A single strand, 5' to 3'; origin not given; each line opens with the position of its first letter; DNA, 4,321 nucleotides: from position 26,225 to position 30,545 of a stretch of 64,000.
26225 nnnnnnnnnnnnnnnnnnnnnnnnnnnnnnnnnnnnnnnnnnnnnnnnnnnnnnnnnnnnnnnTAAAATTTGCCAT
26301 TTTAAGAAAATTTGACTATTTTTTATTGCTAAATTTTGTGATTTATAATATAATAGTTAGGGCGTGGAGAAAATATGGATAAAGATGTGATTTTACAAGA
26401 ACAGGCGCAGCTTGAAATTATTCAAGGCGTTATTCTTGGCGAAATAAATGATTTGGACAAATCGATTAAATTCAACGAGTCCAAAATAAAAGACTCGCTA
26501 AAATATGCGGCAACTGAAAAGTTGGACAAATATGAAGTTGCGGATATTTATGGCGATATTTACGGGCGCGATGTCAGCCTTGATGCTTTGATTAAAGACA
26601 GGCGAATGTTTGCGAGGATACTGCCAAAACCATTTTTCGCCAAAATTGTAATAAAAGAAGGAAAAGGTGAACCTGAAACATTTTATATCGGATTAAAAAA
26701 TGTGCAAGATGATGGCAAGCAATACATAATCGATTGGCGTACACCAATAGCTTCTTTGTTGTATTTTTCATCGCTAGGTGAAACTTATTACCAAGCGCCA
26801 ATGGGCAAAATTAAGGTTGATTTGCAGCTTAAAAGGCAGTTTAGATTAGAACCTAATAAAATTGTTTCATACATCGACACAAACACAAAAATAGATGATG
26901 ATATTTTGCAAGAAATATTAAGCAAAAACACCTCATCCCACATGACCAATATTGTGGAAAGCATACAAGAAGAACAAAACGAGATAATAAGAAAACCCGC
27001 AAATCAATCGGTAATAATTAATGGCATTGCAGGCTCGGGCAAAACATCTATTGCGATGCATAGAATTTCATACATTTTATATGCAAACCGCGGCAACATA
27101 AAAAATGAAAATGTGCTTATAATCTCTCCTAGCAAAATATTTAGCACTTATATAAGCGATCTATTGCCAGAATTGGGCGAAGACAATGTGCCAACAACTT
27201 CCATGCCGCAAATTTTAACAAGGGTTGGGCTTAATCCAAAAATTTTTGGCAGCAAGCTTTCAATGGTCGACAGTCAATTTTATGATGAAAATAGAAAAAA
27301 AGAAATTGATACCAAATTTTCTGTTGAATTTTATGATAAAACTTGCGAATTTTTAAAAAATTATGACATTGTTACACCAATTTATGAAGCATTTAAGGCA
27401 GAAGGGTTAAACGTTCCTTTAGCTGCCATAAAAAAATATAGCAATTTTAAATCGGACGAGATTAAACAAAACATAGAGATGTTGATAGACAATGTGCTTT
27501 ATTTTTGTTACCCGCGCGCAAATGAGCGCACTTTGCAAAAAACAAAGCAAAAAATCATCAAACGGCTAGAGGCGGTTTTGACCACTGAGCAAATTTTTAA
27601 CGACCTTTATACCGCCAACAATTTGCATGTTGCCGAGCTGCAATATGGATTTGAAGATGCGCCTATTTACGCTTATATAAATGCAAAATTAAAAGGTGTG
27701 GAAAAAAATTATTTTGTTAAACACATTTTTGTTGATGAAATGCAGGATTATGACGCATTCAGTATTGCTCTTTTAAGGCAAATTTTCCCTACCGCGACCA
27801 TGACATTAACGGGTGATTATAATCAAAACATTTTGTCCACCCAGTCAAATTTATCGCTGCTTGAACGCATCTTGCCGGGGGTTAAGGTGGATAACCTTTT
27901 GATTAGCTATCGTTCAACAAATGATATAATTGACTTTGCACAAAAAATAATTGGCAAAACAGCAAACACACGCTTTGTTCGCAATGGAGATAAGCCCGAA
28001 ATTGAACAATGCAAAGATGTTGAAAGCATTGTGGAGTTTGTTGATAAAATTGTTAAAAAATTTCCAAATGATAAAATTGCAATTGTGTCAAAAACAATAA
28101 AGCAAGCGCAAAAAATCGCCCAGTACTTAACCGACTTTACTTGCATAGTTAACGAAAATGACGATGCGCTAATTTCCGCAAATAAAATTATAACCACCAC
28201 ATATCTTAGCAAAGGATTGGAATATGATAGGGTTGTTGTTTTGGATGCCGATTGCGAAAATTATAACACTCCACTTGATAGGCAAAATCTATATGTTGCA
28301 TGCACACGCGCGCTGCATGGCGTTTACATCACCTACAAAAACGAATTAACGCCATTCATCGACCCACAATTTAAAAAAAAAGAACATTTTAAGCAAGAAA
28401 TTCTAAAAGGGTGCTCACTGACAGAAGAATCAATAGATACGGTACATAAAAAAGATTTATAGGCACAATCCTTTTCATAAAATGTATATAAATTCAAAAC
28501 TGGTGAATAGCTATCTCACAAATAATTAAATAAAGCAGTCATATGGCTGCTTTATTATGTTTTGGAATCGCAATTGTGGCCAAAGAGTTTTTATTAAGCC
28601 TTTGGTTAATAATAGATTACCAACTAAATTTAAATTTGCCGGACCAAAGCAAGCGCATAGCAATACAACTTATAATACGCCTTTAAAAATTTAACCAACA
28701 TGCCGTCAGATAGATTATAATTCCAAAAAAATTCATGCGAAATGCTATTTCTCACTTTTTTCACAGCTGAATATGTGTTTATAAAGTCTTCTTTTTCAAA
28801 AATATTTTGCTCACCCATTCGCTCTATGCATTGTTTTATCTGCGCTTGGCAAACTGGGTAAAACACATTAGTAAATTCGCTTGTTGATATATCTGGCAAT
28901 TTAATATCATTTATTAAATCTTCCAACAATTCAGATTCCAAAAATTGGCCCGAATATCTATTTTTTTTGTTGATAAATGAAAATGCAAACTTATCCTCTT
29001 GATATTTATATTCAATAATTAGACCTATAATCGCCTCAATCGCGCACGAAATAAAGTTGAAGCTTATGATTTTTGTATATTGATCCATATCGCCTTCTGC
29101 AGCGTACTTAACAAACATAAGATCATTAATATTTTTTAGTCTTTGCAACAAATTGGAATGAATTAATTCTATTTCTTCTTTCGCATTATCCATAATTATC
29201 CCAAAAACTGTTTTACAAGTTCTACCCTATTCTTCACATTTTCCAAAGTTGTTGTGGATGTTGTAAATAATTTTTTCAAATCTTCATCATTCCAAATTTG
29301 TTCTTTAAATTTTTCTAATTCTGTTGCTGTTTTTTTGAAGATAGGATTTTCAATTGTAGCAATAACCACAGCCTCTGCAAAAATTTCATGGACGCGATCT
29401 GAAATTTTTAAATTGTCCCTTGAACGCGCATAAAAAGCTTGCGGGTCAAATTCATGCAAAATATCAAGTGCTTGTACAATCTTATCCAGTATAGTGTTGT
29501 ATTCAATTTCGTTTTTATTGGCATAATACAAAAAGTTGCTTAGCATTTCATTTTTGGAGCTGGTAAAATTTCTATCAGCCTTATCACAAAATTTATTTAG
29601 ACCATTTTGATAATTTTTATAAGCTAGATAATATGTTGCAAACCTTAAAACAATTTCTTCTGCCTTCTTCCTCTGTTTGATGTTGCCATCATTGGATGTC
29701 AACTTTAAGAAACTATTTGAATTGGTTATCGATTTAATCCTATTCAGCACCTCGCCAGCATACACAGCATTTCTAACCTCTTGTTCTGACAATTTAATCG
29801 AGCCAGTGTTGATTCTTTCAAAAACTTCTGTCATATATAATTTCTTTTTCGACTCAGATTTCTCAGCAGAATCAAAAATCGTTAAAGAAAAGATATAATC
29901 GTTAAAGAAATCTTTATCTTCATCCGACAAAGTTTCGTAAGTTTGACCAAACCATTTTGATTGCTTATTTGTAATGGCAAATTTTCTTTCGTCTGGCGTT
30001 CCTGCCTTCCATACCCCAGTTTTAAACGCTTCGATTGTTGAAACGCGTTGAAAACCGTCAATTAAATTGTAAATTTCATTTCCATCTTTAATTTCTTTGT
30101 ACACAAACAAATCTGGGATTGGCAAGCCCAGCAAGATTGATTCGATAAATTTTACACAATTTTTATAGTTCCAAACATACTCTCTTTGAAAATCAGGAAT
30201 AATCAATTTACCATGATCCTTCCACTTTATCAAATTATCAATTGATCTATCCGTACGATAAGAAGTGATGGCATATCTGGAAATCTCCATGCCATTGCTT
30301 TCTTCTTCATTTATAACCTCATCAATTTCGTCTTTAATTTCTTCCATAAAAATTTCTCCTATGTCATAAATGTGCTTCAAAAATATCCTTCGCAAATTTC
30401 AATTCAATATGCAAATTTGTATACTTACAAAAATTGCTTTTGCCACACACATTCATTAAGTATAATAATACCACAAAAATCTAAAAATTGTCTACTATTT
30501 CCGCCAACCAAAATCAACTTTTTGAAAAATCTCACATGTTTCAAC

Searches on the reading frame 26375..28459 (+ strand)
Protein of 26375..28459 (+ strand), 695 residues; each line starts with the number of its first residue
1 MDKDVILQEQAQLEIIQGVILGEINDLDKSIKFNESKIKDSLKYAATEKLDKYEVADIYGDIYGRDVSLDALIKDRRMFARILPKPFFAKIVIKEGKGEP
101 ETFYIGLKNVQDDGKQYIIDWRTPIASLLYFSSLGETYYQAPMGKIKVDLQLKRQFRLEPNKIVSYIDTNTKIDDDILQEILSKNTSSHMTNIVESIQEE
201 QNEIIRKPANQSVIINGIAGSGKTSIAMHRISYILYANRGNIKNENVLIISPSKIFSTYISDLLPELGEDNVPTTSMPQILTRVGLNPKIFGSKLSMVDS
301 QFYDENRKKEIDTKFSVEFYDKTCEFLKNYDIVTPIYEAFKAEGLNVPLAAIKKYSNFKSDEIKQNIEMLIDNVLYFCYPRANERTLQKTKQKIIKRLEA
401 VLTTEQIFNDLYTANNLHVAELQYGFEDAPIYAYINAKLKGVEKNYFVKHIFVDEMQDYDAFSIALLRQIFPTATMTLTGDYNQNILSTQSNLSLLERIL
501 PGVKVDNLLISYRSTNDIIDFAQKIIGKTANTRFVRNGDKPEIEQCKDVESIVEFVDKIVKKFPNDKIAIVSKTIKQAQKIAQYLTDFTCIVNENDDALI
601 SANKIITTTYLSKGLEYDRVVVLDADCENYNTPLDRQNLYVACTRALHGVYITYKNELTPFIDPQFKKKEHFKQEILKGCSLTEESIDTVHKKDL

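Call 17: search_protein_families(library=pfam, proteins=[window:26375-28459:+], max_evalue=0.01)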
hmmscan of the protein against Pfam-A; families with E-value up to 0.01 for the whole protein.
window:26375-28459:+ (695 aa): 6 families
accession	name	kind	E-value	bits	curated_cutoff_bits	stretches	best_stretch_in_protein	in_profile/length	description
PF13361.12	UvrD_C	-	1.4e-09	38.3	25.6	2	509-586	4-92/350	UvrD-like helicase C-terminal domain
PF00580.27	UvrD-helicase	-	3.5e-09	37.2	23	1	198-486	2-252/271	UvrD/REP helicase N-terminal domain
PF13538.12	UvrD_C_2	-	4.1e-09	36.6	27.4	1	606-652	4-51/52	UvrD-like helicase C-terminal domain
PF13245.12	AAA_19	-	5.3e-09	36.8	25.1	1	444-486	87-130/134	AAA domain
PF01443.25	Viral_helicase1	-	6.7e-07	29.8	21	1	449-652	61-226/228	Viral superfamily 1 RNA helicase core domain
PF02562.22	PhoH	-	0.0056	16.6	27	0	198-229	6-38/205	PhoH-like protein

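Call 18: search_protein_families(library=ncbifam, proteins=[window:26375-28459:+], max_evalue=0.01)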
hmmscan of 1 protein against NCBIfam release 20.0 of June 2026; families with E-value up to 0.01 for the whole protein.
window:26375-28459:+ (695 aa): 9 families
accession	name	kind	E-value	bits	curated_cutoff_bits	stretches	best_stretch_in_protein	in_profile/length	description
NF041464.1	HelD_BACSU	equivalog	6.2e-114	381.6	419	2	73-286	86-303/779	RNA polymerase recycling motor HelD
NF041258.1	motor_HelR_2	exception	2.9e-37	128.2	1100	2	105-281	83-255/713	RNA polymerase recycling motor ATPase HelR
NF041254.1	motor_HelR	exception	5.6e-37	127.4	750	2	64-281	57-272/706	RNA polymerase recycling motor ATPase HelR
NF041465.1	HelD_MYCSM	equivalog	4.3e-31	107.7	1051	2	101-274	81-253/719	RNA polymerase recycling motor HelD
NF008743.0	PRK11773.1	equivalog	7.2e-10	37.9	965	2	190-238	3-50/720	DNA helicase II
TIGR01075.1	uvrD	equivalog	1.4e-09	36.8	1144.45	0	194-238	2-45/715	DNA helicase II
NF008276.0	PRK11054.1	equivalog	1.6e-07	30.2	543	0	196-250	196-247/684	DNA helicase IV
NF008172.0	PRK10919.1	equivalog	0.0014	16.9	1168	1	448-527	208-292/673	DNA helicase Rep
NF004066.1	PRK05580.1-3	equivalog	0.0027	16.1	813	1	184-241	243-302/788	primosomal protein N'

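Call 60: search_protein_families(library=padloc, proteins=[window:26375-28459:+], max_evalue=0.001)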
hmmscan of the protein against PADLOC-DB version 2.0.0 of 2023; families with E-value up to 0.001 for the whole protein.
window:26375-28459:+ (695 aa): 19 families
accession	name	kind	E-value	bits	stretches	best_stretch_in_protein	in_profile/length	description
PDLC00103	GajB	-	2.2e-13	48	2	546-658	452-580/612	UrvD helicase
PDLC03802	RTasHel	-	2.5e-13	47.8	1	449-591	194-340/675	DRT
PDLC00132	GajB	-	1.1e-12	45.4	1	386-566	148-339/625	UrvD helicase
PDLC04173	GajB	-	1.8e-11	41.7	1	602-657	416-465/471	-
PDLC00106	GajB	-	3.6e-11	40.3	1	449-531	207-293/577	UrvD helicase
PDLC00117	GajB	-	2.3e-10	37.6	1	450-604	221-390/604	UrvD helicase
PDLC01087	C3a187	-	3.1e-09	34.2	1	450-657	322-546/559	NERD+UvrD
PDLC00144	GajB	-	4e-09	33.6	1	381-489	91-204/559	UrvD helicase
PDLC00148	GajB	-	1.8e-08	31.8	1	449-657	151-356/369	UrvD helicase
PDLC00121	GajB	-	3.5e-08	30.4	1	438-602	194-370/565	UrvD helicase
PDLC00104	GajB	-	1.7e-07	28.4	0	609-655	509-564/574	UrvD helicase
PDLC00146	GajB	-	8.9e-07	26.1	1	345-493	159-302/663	UrvD helicase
PDLC00129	GajB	-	9.6e-07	25.7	1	374-591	148-373/594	UrvD helicase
PDLC00107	GajB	-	1.3e-06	25.4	1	438-586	207-367/587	UrvD helicase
PDLC00145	GajB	-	4.4e-06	23.6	0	450-531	209-294/572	UrvD helicase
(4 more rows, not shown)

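Call 72: search_solved_structures(query=window:26375-28459:+, max_evalue=0.00001, show_alignments=1)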
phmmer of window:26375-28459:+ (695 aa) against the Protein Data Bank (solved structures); distinct sequences matched with E-value up to 0.00001: 4.
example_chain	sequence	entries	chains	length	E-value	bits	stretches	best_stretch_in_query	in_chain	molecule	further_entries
6wvk_H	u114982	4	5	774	1.8e-83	284.5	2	78-280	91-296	DNA helicase IV | DNA helicase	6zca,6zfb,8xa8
6yxu_H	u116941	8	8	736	2.1e-21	79.5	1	106-272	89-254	RNA polymerase-associated transcription factor HelD | Helicase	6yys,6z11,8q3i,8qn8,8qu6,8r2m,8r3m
6vsx_A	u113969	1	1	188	1.8e-18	69.8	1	512-663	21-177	DNA helicase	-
3dmn_A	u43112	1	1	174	1.6e-17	66.6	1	511-662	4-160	Putative DNA helicase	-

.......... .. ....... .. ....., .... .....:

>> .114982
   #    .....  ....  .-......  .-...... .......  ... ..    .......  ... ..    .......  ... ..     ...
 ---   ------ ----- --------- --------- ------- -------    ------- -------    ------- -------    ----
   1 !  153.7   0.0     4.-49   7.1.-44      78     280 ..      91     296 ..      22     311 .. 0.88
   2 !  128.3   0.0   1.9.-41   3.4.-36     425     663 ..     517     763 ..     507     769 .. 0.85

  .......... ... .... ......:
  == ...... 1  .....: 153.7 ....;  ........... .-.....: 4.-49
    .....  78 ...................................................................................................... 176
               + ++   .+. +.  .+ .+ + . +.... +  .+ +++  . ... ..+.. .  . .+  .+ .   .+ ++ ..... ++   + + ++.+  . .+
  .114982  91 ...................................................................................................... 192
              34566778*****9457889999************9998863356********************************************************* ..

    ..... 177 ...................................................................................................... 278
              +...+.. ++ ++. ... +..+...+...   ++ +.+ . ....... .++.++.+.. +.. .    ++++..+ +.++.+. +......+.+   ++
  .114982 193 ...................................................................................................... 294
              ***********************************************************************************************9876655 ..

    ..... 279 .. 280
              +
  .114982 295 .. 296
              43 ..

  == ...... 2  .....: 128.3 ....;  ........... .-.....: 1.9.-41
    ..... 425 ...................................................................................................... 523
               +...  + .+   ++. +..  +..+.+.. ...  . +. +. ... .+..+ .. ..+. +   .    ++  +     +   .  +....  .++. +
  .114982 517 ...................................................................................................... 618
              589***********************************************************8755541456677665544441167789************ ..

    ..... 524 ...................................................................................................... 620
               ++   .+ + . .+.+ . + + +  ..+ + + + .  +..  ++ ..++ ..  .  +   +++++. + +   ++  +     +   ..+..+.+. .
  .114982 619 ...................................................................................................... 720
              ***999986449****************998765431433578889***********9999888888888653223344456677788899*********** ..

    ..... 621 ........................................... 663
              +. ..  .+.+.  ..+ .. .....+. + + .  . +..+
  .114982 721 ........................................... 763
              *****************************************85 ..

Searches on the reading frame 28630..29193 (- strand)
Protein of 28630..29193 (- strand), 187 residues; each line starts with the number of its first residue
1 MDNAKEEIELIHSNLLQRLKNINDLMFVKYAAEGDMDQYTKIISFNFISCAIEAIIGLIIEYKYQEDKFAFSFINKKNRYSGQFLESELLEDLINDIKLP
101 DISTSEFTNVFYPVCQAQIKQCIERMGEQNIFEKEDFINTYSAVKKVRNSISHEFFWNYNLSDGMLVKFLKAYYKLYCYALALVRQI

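Call 17: search_protein_families(library=pfam, proteins=[window:28630-29193:-], max_evalue=0.01)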
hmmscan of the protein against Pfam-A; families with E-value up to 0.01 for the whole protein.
window:28630-29193:- (187 aa): 1 family
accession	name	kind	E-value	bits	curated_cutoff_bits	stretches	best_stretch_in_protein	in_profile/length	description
PF18736.6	pEK499_p136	-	0.007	16.5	26.6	0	115-171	78-113/152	HEPN pEK499 p136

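Call 60: search_protein_families(library=padloc, proteins=[window:28630-29193:-], max_evalue=0.001)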
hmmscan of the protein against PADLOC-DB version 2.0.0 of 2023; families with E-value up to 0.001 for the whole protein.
window:28630-29193:- (187 aa): 0 families

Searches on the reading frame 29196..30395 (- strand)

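Call 17: search_protein_families(library=pfam, proteins=[window:29196-30395:-], max_evalue=0.01)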
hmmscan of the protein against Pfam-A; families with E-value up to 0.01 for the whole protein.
window:29196-30395:- (399 aa): 1 family
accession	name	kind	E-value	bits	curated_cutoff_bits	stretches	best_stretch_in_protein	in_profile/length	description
PF03235.19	GmrSD_N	-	4.1e-24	86.2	33.2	1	57-212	6-198/199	GmrSD restriction endonuclease, N-terminal domain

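Call 60: search_protein_families(library=padloc, proteins=[window:29196-30395:-], max_evalue=0.001)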
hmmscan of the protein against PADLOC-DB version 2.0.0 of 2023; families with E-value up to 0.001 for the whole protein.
window:29196-30395:- (399 aa): 6 families
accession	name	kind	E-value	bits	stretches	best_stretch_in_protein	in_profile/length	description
PDLC03877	NsnA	-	5.3e-49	165.5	1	30-397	27-378/385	-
PDLC04027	PD-T4-2_A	-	1.1e-36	124.6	1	19-287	9-270/363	-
PDLC03418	REase_II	-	2.5e-09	34.8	1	63-222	32-168/372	Type II restriction enzyme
PDLC04151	HEC-05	-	4.2e-09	33.7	1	39-116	15-95/600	-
PDLC04709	PDC-M55C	-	2.2e-07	27.9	1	52-101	17-66/554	-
PDLC04150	HEC-05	-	4e-07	27.3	1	47-118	5-79/583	-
